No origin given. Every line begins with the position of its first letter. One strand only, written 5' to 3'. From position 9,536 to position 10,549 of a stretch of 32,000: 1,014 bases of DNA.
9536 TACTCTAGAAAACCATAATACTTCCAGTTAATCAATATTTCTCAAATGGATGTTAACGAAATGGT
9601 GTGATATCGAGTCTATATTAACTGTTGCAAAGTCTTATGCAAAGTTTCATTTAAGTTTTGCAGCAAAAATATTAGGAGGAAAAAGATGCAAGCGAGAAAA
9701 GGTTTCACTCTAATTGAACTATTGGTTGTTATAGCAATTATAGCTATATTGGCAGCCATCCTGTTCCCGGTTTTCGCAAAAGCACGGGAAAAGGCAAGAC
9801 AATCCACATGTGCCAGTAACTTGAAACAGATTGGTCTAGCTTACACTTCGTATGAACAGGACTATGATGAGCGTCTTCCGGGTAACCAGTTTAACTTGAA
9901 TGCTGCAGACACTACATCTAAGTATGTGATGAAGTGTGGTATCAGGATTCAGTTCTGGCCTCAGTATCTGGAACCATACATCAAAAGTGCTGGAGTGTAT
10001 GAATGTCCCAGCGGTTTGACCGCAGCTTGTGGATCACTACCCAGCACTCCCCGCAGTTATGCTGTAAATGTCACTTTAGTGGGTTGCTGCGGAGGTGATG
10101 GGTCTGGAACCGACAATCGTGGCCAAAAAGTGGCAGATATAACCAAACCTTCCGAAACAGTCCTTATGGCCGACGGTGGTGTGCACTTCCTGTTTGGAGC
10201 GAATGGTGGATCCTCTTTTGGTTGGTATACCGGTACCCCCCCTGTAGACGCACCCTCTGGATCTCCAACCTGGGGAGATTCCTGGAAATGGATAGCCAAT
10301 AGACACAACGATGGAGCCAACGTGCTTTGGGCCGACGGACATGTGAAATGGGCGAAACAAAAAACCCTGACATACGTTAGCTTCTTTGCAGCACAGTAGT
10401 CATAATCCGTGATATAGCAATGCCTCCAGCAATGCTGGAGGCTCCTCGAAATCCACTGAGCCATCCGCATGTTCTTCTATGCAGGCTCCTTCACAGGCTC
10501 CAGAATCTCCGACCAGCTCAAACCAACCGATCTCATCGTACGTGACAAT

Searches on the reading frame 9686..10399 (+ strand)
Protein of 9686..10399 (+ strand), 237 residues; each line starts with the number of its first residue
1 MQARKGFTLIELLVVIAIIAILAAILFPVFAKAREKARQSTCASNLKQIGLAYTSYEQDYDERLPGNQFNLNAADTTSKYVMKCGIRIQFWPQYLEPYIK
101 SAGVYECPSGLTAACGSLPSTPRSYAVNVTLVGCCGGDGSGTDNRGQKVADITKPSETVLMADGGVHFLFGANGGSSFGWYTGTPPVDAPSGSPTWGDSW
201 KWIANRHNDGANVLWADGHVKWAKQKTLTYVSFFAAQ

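Call 70: search_protein_families(library=pfam, proteins=[window:9686-10399:+], max_evalue=0.001)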
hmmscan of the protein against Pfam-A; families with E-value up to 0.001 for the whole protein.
window:9686-10399:+ (237 aa): 2 families
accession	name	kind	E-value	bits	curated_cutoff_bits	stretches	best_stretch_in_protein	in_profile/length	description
PF07596.16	SBP_bac_10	-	3e-14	54.2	23.3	1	32-106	2-67/268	Protein of unknown function (DUF1559)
PF07963.17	N_methyl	-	2e-09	37.1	21.2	1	1-27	1-27/27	Prokaryotic N-terminal methylation motif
